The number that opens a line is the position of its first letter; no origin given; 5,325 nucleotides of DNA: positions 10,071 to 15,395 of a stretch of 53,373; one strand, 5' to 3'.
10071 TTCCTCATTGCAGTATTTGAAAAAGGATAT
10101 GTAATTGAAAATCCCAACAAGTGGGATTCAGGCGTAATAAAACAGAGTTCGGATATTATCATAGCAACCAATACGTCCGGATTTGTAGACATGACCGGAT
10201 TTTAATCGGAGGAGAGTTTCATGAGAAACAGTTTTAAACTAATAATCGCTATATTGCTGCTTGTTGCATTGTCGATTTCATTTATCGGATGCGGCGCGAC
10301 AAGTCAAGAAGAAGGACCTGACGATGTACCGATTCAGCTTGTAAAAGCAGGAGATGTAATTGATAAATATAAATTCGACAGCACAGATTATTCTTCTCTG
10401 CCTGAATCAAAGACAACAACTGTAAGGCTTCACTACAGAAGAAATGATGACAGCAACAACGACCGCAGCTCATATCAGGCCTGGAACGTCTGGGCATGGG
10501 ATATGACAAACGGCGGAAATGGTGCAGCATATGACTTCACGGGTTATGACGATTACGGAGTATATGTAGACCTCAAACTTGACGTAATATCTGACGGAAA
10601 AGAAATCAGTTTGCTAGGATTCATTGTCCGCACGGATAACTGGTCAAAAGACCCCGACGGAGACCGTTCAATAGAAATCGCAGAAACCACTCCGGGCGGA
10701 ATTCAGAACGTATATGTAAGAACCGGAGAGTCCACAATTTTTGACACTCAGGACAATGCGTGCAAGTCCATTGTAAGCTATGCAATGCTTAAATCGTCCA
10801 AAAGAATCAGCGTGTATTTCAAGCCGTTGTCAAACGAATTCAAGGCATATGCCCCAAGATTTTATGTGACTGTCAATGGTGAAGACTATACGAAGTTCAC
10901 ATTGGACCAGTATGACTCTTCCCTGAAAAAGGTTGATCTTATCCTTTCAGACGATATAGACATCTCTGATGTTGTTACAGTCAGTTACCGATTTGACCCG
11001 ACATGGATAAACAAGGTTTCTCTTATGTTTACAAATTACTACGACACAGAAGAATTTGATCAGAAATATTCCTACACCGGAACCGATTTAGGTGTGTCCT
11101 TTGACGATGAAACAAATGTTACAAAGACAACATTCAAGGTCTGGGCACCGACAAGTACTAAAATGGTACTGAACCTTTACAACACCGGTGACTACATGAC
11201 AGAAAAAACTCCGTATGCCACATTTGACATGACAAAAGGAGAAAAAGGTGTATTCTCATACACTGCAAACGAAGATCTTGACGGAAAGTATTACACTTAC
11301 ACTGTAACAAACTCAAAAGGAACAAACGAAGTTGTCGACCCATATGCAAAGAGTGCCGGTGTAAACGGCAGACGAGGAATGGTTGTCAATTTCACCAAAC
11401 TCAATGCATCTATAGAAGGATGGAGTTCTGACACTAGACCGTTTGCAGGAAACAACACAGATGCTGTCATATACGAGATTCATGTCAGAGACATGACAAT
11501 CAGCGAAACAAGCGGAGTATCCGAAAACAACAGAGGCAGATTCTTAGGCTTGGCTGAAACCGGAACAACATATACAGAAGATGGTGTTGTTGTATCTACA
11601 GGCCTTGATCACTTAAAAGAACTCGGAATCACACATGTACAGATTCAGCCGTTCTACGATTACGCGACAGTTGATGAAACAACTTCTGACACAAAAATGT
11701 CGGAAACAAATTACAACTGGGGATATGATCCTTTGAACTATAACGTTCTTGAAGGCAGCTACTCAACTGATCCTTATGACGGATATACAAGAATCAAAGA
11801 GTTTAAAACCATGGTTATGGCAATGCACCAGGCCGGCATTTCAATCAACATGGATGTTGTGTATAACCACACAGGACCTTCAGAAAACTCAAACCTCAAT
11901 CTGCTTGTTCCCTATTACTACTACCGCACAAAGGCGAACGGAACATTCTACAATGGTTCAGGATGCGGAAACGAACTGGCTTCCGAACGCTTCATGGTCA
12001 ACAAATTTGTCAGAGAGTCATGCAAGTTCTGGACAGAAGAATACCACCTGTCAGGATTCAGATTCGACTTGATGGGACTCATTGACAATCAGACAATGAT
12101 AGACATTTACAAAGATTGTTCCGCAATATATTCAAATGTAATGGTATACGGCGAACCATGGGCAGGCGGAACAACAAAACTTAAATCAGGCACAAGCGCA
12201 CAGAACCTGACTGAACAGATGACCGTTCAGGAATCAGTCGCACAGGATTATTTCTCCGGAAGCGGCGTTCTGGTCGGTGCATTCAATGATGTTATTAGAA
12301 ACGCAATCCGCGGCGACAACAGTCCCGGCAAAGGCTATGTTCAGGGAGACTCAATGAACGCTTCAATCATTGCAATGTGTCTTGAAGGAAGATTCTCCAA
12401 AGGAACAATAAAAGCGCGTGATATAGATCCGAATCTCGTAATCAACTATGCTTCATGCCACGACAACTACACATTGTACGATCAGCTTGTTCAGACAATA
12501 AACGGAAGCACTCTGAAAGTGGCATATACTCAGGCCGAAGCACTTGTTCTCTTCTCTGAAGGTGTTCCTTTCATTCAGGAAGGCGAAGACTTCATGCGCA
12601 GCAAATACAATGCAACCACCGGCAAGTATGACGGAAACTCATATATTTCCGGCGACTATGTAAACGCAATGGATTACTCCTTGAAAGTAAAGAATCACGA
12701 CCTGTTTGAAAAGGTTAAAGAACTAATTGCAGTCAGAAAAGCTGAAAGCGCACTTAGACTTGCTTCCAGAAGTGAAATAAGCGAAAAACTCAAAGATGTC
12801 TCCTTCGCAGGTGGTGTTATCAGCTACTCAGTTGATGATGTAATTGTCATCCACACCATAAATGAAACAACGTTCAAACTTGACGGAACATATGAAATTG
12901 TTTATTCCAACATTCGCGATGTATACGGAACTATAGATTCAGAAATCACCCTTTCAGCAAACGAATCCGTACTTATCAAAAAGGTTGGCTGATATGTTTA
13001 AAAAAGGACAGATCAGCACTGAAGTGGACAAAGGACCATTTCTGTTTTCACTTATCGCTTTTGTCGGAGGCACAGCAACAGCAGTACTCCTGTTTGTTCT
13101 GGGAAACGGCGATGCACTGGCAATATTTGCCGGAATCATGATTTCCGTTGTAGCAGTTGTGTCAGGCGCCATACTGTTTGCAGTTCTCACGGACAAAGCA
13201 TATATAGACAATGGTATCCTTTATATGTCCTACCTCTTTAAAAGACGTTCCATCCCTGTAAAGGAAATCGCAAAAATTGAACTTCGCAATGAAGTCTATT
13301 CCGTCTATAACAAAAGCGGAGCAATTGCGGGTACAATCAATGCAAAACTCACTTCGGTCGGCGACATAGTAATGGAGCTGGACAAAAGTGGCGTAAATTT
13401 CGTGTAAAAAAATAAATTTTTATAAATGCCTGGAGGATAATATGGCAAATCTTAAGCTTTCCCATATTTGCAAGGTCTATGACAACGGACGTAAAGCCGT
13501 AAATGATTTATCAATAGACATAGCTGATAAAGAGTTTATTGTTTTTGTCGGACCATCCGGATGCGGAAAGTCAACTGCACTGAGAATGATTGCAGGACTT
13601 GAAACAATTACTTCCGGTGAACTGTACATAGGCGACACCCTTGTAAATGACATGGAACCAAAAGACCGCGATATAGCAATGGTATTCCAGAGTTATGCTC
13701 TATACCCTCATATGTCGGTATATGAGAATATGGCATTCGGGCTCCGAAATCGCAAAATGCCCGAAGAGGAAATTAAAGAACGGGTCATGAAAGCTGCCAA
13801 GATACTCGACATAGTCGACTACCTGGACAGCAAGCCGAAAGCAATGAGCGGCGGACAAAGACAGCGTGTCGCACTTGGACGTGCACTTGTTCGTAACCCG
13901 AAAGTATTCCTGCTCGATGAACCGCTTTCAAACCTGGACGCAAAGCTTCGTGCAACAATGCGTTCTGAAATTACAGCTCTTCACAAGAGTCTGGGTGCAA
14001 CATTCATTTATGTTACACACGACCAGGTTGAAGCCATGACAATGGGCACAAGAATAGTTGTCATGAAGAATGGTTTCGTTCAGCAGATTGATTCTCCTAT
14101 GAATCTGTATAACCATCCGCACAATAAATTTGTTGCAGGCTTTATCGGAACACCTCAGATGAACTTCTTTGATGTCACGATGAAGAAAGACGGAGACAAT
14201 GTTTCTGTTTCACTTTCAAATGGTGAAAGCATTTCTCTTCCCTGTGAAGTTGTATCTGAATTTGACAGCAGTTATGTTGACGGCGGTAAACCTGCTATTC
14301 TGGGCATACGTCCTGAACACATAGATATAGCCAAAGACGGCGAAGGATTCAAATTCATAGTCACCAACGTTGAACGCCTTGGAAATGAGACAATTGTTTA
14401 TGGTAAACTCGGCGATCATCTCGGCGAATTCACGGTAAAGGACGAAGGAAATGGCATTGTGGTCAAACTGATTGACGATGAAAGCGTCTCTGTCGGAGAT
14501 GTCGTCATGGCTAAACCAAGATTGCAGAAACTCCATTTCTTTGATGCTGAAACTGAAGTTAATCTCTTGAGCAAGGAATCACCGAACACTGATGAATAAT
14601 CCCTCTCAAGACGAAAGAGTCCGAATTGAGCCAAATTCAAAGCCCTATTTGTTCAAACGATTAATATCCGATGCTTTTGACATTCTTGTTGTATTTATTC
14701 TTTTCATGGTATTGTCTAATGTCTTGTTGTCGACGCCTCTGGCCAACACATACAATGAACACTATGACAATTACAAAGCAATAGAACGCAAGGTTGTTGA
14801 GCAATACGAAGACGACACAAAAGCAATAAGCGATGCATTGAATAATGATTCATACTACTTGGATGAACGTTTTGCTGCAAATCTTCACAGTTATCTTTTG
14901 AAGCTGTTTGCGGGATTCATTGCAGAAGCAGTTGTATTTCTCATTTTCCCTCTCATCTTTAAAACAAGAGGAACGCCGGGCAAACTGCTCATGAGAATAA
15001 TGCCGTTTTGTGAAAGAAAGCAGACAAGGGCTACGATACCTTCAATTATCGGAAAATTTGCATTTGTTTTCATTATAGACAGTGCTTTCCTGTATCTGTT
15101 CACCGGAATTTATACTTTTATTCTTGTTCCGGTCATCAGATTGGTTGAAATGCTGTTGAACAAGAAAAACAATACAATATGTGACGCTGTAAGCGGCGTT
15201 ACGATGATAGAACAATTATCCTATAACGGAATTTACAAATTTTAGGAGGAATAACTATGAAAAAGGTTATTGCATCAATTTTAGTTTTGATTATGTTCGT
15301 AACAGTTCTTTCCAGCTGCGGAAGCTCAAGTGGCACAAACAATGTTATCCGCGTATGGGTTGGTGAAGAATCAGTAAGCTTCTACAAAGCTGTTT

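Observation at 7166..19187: Sus-like starch utilisation system built from lipoproteins in a Gram-positive-type genome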

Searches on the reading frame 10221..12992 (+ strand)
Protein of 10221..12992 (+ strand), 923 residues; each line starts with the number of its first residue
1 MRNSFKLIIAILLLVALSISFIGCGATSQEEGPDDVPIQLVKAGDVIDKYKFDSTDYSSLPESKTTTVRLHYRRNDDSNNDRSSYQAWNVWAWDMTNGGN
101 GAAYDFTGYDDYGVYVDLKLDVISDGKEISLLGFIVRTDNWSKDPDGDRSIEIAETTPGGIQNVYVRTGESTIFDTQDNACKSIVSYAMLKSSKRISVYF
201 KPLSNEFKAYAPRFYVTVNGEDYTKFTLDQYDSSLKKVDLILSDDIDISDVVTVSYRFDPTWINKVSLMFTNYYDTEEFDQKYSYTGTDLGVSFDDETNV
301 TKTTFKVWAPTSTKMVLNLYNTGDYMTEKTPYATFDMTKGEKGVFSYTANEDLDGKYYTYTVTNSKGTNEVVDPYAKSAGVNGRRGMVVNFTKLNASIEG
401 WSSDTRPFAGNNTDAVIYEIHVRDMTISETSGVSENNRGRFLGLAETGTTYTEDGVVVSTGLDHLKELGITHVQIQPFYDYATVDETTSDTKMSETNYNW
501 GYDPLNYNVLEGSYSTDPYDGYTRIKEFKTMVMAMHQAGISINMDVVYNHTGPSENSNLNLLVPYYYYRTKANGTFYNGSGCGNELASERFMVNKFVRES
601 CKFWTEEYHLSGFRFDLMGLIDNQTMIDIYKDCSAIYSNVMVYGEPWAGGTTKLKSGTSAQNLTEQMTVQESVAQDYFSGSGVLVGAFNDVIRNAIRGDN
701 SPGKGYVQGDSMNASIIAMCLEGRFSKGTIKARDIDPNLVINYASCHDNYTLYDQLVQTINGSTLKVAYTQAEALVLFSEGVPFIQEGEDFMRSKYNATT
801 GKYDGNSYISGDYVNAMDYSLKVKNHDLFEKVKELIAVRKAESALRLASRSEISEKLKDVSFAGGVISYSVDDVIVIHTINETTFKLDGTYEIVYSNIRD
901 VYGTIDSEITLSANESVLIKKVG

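Call 4: search_protein_families(library=pfam, proteins=[window:10221-12992:+], max_evalue=0.01)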
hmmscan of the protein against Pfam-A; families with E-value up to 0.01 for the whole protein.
window:10221-12992:+ (923 aa): 4 families
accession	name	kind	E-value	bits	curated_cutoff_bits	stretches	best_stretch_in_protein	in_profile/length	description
PF03714.20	PUD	-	3.7e-15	57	25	1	67-174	1-96/97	Bacterial pullanase-associated domain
PF00128.31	Alpha-amylase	-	2.1e-12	47.5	22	1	460-553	23-94/446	Alpha amylase, catalytic domain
PF02922.24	CBM_48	-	4.4e-10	40.2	22.4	1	290-376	2-83/83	Carbohydrate-binding module 48 (Isoamylase N-terminal domain)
PF13753.12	SWM_repeat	-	0.0085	16.7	27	0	203-257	28-82/86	Putative flagellar system-associated repeat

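Call 11: search_protein_families(library=ncbifam, proteins=[window:10221-12992:+], max_evalue=0.001)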
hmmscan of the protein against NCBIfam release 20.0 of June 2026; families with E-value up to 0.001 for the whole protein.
window:10221-12992:+ (923 aa): 11 families
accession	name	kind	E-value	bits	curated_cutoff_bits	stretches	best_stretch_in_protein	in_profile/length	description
TIGR02104.1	pulA_typeI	equivalog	1.3e-171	571.7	504.5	1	278-879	1-567/605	type I pullulanase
TIGR02103.1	pullul_strch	subfamily_domain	2.7e-93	313.6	697.6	3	497-700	377-569/900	pullulanase-type alpha-1,6-glucosidase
TIGR02102.1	pullulan_Gpos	equivalog_domain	7.7e-72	242.5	1042.25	1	54-796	100-815/1113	pullulanase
TIGR02100.1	glgX_debranch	equivalog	7.1e-47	159.9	640.9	1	399-685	140-417/688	glycogen debranching protein GlgX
NF002983.0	PRK03705.1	equivalog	4.2e-32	111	901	1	400-663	137-389/658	glycogen debranching protein GlgX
TIGR02402.1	trehalose_TreZ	equivalog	2.9e-28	98.5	538.8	2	458-634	114-263/545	malto-oligosyltrehalose trehalohydrolase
NF011082.0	PRK14510.1-1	equivalog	5.9e-22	76.9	2511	1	411-621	152-345/1410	bifunctional glycogen debranching protein GlgX/4-alpha-glucanotransferase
NF008967.0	PRK12313.1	equivalog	9.9e-19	67.1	577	1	287-616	24-309/633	1,4-alpha-glucan branching protein GlgB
NF003811.1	PRK05402.1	equivalog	7.1e-16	57.9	741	1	288-616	16-301/619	1,4-alpha-glucan branching protein GlgB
NF008183.0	PRK10933.1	subfamily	1.7e-06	27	535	1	453-553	30-108/551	alpha,alpha-phosphotrehalase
NF007060.0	PRK09505.2-5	equivalog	0.0005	18.2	790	0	442-555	221-326/690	alpha-amylase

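Call 53: search_solved_structures(query=window:10221-12992:+, max_evalue=1e-20)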
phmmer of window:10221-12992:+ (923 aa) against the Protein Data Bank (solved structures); distinct sequences matched with E-value up to 1e-20: 31.
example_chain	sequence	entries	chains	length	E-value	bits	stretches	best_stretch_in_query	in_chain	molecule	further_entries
2wan_A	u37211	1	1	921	3.2e-122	412.4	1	282-864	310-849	PULLULANASE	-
6jeq_A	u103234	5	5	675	8.3e-119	401.1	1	277-859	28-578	Pulullanase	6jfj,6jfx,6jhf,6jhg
6jhi_A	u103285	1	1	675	1.1e-117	397.4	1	277-859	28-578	Pulullanase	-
6jhh_A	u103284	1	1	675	1.1e-117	397.4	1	277-859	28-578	Pulullanase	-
9qf8_A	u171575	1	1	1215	1.4e-113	383.8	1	269-848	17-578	Ruminococcus bromii Amy10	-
7lsa_A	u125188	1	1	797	4.9e-109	368.8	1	276-871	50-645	Pullulanase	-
9qfa_A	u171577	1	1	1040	2e-108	366.7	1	276-871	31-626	Ruminococcus bromii Amy12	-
7lsr_A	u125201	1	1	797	5.4e-108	365.3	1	276-871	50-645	Pullulanase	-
7lsu_A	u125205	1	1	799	5.4e-108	365.3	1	276-871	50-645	Pullulanase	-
7lst_A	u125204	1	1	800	5.5e-108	365.3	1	276-871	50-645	Pullulanase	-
3wdh_A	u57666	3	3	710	4.5e-107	362.3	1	274-876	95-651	Type I pullulanase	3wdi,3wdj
2e8y_A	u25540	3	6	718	3.1e-97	329.7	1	268-874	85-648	AmyX protein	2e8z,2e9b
6j33_A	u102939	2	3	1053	1.7e-62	214.8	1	492-698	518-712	pullulanase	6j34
2fgz_A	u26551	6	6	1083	3.1e-61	210.6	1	492-698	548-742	Alpha-dextrin endo-1,6-alpha-glucosidase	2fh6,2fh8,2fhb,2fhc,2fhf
6j35_A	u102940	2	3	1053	3.2e-61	210.5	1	492-698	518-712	Pullulanase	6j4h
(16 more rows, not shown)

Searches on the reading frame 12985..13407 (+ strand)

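Call 4: search_protein_families(library=pfam, proteins=[window:12985-13407:+], max_evalue=0.01)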
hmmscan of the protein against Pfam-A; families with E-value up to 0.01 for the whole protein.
window:12985-13407:+ (140 aa): 0 families

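Call 11: search_protein_families(library=ncbifam, proteins=[window:12985-13407:+], max_evalue=0.001)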
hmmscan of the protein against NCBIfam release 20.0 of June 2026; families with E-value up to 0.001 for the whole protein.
window:12985-13407:+ (140 aa): 0 families

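Call 59: search_protein_families(library=pfam, alignment_id=A3, max_evalue=1)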
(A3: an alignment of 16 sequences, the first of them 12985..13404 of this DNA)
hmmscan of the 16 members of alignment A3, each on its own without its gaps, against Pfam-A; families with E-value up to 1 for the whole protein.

A. member 1, window:12985-13404:+ (140 aa): 6 families
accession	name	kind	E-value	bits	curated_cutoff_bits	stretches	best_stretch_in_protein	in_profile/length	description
PF10882.14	bPH_5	-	0.053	14.1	22.5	1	73-112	4-43/100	Bacterial PH domain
PF20226.3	DUF6585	-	0.075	12.8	27.7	0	8-83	15-92/249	Family of unknown function (DUF6585)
PF06713.17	bPH_4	-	0.076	13.6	22.9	1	74-106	5-37/74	Bacterial PH domain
PF10841.13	DUF2644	-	0.23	12.3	22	1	51-84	16-47/59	Protein of unknown function (DUF2644)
PF13829.11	DUF4191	-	0.29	10.9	30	1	9-59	16-66/219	Domain of unknown function (DUF4191)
PF14015.11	DUF4231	-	0.58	11.1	24.7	1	20-64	19-63/103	Protein of unknown function (DUF4231)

B. families by the number of members that match (of 16 scanned): 21 families
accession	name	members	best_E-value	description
PF13829.11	DUF4191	7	0.0041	Domain of unknown function (DUF4191)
PF06713.17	bPH_4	6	0.0045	Bacterial PH domain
PF10882.14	bPH_5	4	0.0096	Bacterial PH domain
PF23491.1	bPH_8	4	0.028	SunI-like bacterial PH domain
PF10841.13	DUF2644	3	0.088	Protein of unknown function (DUF2644)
PF02660.20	G3P_acyltransf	2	0.0053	Glycerol-3-phosphate acyltransferase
PF20226.3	DUF6585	2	0.075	Family of unknown function (DUF6585)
PF13860.13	FlgD_ig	2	0.088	FlgD Ig-like domain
PF04932.20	Wzy_C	1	0.028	O-Antigen ligase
PF08695.16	Coa1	1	0.032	Cytochrome oxidase complex assembly protein 1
PF01798.23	Nop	1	0.046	snoRNA binding domain, fibrillarin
PF11292.14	DUF3093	1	0.053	Protein of unknown function (DUF3093)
PF17255.8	EbsA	1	0.085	EbsA-like protein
PF06460.18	CoV_Methyltr_2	1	0.13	Coronavirus 2'-O-methyltransferase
PF17353.8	DUF5381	1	0.17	Family of unknown function (DUF5381)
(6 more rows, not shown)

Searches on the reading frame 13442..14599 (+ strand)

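Call 4: search_protein_families(library=pfam, proteins=[window:13442-14599:+], max_evalue=0.01)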
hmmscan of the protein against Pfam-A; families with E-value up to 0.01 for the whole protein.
window:13442-14599:+ (385 aa): 9 families
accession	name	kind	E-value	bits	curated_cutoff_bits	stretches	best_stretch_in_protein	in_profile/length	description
PF00005.33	ABC_tran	-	5.6e-32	111.6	25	1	20-162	1-136/137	ABC transporter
PF17912.7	OB_MalK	-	1.2e-10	42.5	27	1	236-294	1-53/53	MalK OB fold domain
PF08402.16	TOBE_2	-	1.5e-06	28.7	21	1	287-326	1-41/76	TOBE domain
PF13304.12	AAA_21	-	1.8e-06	28.7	27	0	137-195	240-300/304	AAA domain, putative AbiEii toxin, Type IV TA system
PF02463.25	SMC_N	-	1e-05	25.5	40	1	28-207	22-213/220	RecF/RecN/SMC N terminal domain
PF03215.21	Rad17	-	7.9e-05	23.1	23.8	1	23-106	38-122/186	Rad17 P-loop domain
PF03193.22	RsgA_GTPase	-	0.0018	18.6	30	1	10-56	87-132/174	RsgA GTPase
PF13401.12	AAA_22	-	0.0032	18.2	27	1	29-55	4-30/130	AAA domain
PF13175.12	AAA_15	-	0.0076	16.3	32.1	0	18-51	12-44/374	AAA ATPase domain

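Call 11: search_protein_families(library=ncbifam, proteins=[window:13442-14599:+], max_evalue=0.001)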
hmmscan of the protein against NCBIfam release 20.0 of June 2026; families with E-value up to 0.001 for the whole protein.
window:13442-14599:+ (385 aa): 185 families (the best 25 are shown)
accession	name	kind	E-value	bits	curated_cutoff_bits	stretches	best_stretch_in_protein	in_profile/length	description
NF008653.0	PRK11650.1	subfamily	3.3e-143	477.1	432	1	1-372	1-352/357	sn-glycerol-3-phosphate ABC transporter ATP-binding protein UgpC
NF008233.0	PRK11000.1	equivalog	1.3e-125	419.1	568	1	1-334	1-329/369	maltose/maltodextrin ABC transporter ATP-binding protein MalK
NF006987.0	PRK09452.1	equivalog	8.5e-97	324.2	482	1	4-297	18-302/378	spermidine/putrescine ABC transporter ATP-binding protein PotA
NF040933.2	ABC_arch_GlcV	equivalog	4.7e-92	308.6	450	1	4-366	3-356/357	glucose ABC transporter ATP-binding protein GlcV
NF043075.1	MMSYN1_0197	equivalog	1.2e-91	307.2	550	1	4-303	3-287/341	spermidine/putrescine ABC transporter ATP-binding protein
TIGR01187.1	potA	subfamily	1.3e-91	307.1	355.6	1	36-311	2-271/325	polyamine ABC transporter ATP-binding protein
TIGR03265.1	PhnT2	equivalog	1.1e-90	304.5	457.7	1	3-317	4-306/353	putative 2-aminoethylphosphonate ABC transporter ATP-binding protein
NF008513.0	PRK11432.1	equivalog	5.4e-81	272.2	496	1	4-315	7-305/351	ferric ABC transporter ATP-binding protein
NF008621.0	PRK11607.1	equivalog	1.9e-79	267.2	613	1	4-312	20-322/377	putrescine ABC transporter ATP-binding subunit PotG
TIGR03258.1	PhnT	equivalog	1.1e-77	261.5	499.15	1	6-297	11-294/359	2-aminoethylphosphonate ABC transport system ATP-binding subunit PhnT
NF040840.2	tungstate_WtpC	equivalog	2.3e-73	247.5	440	1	5-298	3-280/347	tungstate ABC transporter ATP-binding protein WtpC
TIGR00968.1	3a0106s01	subfamily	7e-73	245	342.75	1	7-237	4-233/237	sulfate ABC transporter ATP-binding protein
NF008105.0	PRK10851.1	equivalog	7.5e-66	222.3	502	1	4-237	3-239/362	sulfate/thiosulfate ABC transporter ATP-binding protein CysA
TIGR01186.1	proV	subfamily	1.2e-65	222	326.6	1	16-264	5-261/363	betaine/proline/choline family ABC transporter ATP-binding protein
TIGR03415.1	ABC_choXWV_ATP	equivalog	1.8e-52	178.6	483.75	1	19-245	39-273/382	choline ABC transporter ATP-binding protein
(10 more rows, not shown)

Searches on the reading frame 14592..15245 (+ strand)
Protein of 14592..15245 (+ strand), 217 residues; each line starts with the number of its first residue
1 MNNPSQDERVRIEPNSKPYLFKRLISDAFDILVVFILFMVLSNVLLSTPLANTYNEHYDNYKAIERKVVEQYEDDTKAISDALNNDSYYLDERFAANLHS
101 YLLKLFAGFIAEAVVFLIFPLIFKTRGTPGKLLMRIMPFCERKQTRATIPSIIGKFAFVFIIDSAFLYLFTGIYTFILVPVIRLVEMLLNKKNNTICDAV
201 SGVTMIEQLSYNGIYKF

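Call 4: search_protein_families(library=pfam, proteins=[window:14592-15245:+], max_evalue=0.01)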
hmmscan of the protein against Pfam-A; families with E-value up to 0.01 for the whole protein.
window:14592-15245:+ (217 aa): 0 families

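Call 11: search_protein_families(library=ncbifam, proteins=[window:14592-15245:+], max_evalue=0.001)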
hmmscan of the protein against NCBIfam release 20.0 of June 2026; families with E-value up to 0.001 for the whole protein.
window:14592-15245:+ (217 aa): 0 families

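Call 58: search_protein_families(library=pfam, alignment_id=A2, max_evalue=1)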
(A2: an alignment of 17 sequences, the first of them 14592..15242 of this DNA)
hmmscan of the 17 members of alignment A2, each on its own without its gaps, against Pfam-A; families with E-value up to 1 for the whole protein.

A. member 1, window:14592-15242:+ (217 aa): 4 families
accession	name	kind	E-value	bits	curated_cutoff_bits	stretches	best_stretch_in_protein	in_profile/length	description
PF06692.16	MNSV_P7B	-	0.021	15.2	22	1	31-61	17-46/61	Melon necrotic spot virus P7B protein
PF06271.18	RDD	-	0.032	15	24.1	1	20-201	4-136/137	RDD family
PF07038.16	Circovir2_Orf4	-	0.045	14.5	25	1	116-147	11-42/59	Circovirus 2, anti-apoptotic ORF4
PF05434.16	Tmemb_9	-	0.23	11.7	28.6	1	30-76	62-110/145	TMEM9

B. families by the number of members that match (of 17 scanned): 23 families
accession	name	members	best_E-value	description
PF06271.18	RDD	17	3.5e-10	RDD family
PF07331.16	TctB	2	0.072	Tripartite tricarboxylate transporter TctB family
PF01733.24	Nucleoside_tran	1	0.0071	Nucleoside transporter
PF06692.16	MNSV_P7B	1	0.021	Melon necrotic spot virus P7B protein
PF03356.20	Pox_LP_H2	1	0.021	Viral late protein H2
PF00487.30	FA_desaturase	1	0.037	Fatty acid desaturase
PF16965.11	CSG2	1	0.04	Ceramide synthase regulator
PF21772.2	CATIP_N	1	0.044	Ciliogenesis-associated TTC17-interacting protein, N-terminal domain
PF07038.16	Circovir2_Orf4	1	0.045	Circovirus 2, anti-apoptotic ORF4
PF05977.19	MFS_3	1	0.055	Transmembrane secretion effector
PF07666.16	MpPF26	1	0.076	M penetrans paralogue family 26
PF20540.3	DUF6755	1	0.12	Family of unknown function (DUF6755)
PF06637.16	PV-1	1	0.12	PV-1 protein (PLVAP)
PF17909.6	Htr2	1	0.14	Htr2 transmembrane domain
PF01903.22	CbiX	1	0.16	CbiX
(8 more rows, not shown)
